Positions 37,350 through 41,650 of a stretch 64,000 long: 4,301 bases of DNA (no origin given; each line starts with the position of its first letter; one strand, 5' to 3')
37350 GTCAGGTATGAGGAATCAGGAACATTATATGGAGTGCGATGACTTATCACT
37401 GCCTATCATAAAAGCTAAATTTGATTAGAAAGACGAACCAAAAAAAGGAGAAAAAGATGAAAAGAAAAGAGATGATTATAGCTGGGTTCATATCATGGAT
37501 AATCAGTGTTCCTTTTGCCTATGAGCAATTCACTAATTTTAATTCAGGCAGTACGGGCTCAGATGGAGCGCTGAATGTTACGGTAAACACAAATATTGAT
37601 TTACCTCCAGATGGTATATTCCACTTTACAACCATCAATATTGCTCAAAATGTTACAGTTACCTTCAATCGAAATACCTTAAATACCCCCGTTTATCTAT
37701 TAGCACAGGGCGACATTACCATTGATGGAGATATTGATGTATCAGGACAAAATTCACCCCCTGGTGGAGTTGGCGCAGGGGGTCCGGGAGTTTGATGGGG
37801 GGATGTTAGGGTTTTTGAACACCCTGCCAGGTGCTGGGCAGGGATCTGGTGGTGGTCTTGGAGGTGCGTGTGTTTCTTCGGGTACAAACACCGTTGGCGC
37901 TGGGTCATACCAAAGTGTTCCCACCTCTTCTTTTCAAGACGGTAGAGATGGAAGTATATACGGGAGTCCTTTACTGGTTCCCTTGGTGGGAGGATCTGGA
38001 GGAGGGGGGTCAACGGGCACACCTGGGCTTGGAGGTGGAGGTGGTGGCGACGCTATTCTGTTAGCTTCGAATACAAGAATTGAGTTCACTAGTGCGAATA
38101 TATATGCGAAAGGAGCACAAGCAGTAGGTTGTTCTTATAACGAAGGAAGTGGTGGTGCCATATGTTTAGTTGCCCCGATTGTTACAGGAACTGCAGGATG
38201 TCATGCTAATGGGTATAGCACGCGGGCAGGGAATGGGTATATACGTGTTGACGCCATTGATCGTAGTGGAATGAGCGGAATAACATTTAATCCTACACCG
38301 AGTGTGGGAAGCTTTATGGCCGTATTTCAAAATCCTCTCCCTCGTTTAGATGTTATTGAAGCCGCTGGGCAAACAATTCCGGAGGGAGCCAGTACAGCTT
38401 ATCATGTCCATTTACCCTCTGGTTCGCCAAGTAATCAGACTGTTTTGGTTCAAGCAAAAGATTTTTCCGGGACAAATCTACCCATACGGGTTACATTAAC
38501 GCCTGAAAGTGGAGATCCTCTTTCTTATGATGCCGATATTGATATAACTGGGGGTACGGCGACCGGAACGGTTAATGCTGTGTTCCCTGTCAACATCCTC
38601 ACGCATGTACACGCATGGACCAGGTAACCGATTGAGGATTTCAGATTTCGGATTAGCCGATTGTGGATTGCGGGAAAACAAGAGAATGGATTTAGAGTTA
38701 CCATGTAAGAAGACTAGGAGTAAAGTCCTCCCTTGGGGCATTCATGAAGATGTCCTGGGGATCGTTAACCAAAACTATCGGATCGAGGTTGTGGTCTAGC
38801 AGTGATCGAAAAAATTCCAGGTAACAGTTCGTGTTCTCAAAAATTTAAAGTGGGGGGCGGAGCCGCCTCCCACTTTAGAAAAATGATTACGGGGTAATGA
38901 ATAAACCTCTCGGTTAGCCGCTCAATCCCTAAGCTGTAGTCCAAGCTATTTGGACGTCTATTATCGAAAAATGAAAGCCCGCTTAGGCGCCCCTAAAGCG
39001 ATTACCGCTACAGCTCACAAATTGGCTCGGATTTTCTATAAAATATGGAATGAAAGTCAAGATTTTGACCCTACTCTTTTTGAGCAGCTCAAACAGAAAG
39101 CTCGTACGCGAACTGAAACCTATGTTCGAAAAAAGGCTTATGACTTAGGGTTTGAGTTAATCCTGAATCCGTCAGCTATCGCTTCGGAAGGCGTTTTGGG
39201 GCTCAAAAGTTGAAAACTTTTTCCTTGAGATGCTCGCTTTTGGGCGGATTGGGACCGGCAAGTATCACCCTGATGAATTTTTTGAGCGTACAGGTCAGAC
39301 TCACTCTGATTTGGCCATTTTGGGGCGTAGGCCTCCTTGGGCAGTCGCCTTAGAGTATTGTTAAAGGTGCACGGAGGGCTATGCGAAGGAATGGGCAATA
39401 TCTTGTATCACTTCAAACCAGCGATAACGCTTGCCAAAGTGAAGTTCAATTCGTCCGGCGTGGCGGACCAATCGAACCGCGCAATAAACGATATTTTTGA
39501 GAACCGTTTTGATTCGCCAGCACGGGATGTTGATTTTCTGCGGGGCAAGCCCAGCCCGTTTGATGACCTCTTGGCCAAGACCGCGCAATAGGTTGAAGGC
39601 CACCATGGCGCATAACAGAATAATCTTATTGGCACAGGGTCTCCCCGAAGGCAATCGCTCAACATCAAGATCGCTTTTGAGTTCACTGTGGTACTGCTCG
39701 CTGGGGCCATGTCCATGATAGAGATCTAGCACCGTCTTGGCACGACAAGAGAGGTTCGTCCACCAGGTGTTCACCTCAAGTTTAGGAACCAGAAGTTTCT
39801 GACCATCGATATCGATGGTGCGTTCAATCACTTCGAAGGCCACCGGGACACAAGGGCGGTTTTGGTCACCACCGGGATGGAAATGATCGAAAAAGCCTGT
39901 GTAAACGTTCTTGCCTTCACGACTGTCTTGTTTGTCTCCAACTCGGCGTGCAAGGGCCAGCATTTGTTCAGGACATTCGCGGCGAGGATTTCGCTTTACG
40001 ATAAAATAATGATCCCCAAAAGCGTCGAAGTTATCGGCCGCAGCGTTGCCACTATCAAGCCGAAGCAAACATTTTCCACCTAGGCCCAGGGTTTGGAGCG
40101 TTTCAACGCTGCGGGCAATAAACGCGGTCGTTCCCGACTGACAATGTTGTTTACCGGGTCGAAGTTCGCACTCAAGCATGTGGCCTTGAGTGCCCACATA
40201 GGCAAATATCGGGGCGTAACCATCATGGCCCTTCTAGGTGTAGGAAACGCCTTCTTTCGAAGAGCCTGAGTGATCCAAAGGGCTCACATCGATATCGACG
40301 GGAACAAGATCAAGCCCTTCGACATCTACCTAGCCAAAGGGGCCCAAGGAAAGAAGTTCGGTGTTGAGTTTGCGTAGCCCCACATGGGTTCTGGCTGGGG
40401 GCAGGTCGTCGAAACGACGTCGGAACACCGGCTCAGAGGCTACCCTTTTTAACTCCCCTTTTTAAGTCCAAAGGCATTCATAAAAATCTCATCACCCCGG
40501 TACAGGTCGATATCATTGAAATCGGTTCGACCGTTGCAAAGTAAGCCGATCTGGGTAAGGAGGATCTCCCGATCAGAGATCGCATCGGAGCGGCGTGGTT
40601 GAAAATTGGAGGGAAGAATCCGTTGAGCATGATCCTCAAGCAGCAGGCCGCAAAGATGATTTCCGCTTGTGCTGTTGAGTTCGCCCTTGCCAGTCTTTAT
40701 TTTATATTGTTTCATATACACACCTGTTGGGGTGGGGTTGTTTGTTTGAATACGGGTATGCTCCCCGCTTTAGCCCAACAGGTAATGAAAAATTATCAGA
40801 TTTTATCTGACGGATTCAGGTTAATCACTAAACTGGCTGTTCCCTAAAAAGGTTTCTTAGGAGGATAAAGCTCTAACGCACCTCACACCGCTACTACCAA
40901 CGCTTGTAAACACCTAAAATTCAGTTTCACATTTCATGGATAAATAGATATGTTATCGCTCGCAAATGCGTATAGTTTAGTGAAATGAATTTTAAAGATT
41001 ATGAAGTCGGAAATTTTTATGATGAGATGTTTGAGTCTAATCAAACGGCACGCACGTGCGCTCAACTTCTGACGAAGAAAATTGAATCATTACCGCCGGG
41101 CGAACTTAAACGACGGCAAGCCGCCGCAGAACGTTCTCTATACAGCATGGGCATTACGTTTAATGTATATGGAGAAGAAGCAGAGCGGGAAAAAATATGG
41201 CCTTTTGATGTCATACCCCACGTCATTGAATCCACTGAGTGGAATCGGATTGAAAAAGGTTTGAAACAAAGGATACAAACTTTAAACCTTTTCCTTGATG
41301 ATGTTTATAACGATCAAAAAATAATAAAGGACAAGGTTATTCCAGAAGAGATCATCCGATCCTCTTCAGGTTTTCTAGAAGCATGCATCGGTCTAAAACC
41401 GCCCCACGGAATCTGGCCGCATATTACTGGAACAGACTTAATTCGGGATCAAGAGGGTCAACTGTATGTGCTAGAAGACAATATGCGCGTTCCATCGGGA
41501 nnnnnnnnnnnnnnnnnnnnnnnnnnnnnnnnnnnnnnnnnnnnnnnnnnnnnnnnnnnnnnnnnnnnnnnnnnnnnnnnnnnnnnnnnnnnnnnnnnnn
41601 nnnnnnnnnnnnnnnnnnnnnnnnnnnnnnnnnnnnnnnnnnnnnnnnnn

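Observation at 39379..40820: IS1380-family remnant whose terminal repeat matches the MITE termini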

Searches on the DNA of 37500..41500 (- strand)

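Call 27: search_rna_families(source=window, start=37500, end=41500, threshold=evalue, max_evalue=1)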
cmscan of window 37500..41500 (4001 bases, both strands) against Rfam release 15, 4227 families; matches with E-value up to 1: 1.
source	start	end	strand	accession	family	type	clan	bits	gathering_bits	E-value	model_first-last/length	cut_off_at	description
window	39060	39134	+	RF02979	freshwater-1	Gene; sRNA;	-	19.3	72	0.79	1-62/62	no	freshwater-1 RNA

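Call 52: search_dna_similar(query=window:39162-40820:-, collection=plasmids, mode=distant, max_rows=10)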
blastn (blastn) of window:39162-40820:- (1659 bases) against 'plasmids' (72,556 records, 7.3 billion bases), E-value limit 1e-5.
No match.

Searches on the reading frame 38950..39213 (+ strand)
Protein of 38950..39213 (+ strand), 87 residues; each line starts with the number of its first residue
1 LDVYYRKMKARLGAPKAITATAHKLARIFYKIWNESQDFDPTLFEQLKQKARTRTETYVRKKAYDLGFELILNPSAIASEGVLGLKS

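Call 5: search_protein_families(library=pfam, proteins=[window:38950-39213:+], max_evalue=1)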
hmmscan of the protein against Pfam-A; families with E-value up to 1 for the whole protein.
window:38950-39213:+ (87 aa): 0 families

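Call 6: search_protein_families(library=ncbifam, proteins=[window:38950-39213:+], max_evalue=1)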
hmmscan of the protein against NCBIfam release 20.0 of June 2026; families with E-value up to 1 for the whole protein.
window:38950-39213:+ (87 aa): 1 family
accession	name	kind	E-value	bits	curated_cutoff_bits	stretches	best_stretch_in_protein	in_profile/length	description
NF033542.1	transpos_IS110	equivalog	2.5e-06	26.9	140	1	4-37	309-342/343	IS110 family RNA-guided transposase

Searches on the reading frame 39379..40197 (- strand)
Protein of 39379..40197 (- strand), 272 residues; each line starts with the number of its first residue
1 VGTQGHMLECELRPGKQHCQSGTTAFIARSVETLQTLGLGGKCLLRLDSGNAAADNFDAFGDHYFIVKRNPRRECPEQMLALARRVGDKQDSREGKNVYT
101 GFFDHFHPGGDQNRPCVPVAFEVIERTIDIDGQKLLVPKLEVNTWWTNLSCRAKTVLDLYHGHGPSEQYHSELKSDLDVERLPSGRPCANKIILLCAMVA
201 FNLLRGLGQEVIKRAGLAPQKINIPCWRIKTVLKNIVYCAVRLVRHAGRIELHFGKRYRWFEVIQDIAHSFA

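Call 5: search_protein_families(library=pfam, proteins=[window:39379-40197:-], max_evalue=1)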
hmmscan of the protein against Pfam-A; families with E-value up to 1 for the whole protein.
window:39379-40197:- (272 aa): 1 family
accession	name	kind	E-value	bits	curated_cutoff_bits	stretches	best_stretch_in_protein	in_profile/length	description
PF13701.12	DDE_Tnp_1_4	-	2.7e-14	52.7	34.7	1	3-268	178-427/435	Transposase DDE domain group 1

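Call 6: search_protein_families(library=ncbifam, proteins=[window:39379-40197:-], max_evalue=1)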
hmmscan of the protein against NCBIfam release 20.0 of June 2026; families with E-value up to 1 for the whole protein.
window:39379-40197:- (272 aa): 3 families
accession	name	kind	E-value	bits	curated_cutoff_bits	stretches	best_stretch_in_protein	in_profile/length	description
NF033539.1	transpos_IS1380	equivalog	2.7e-50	171.2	180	1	2-257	168-418/419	IS1380 family transposase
NF033592.1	transpos_IS4_1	equivalog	0.0014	17.8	115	1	92-206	221-330/332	IS4 family transposase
NF033559.2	transpos_IS1634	equivalog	0.039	13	100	1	27-90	196-260/483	IS1634 family transposase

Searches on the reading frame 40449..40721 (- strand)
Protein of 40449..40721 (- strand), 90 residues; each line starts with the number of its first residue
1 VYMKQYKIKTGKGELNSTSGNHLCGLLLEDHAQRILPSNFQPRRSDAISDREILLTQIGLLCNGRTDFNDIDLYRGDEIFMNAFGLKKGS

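Call 5: search_protein_families(library=pfam, proteins=[window:40449-40721:-], max_evalue=1)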
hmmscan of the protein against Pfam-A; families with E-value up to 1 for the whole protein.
window:40449-40721:- (90 aa): 0 families

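Call 6: search_protein_families(library=ncbifam, proteins=[window:40449-40721:-], max_evalue=1)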
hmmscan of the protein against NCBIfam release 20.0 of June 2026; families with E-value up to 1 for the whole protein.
window:40449-40721:- (90 aa): 1 family
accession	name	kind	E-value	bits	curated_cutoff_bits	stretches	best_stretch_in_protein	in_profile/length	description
NF033539.1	transpos_IS1380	equivalog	3.8e-08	32.4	180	1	8-87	2-84/419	IS1380 family transposase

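Call 26: find_encoding_contigs(protein=window:40449-40715:-, flank=10000, max_places=10)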
Protein window:40449-40715:- (88 aa): no gene with exactly this product is on record in the collection.
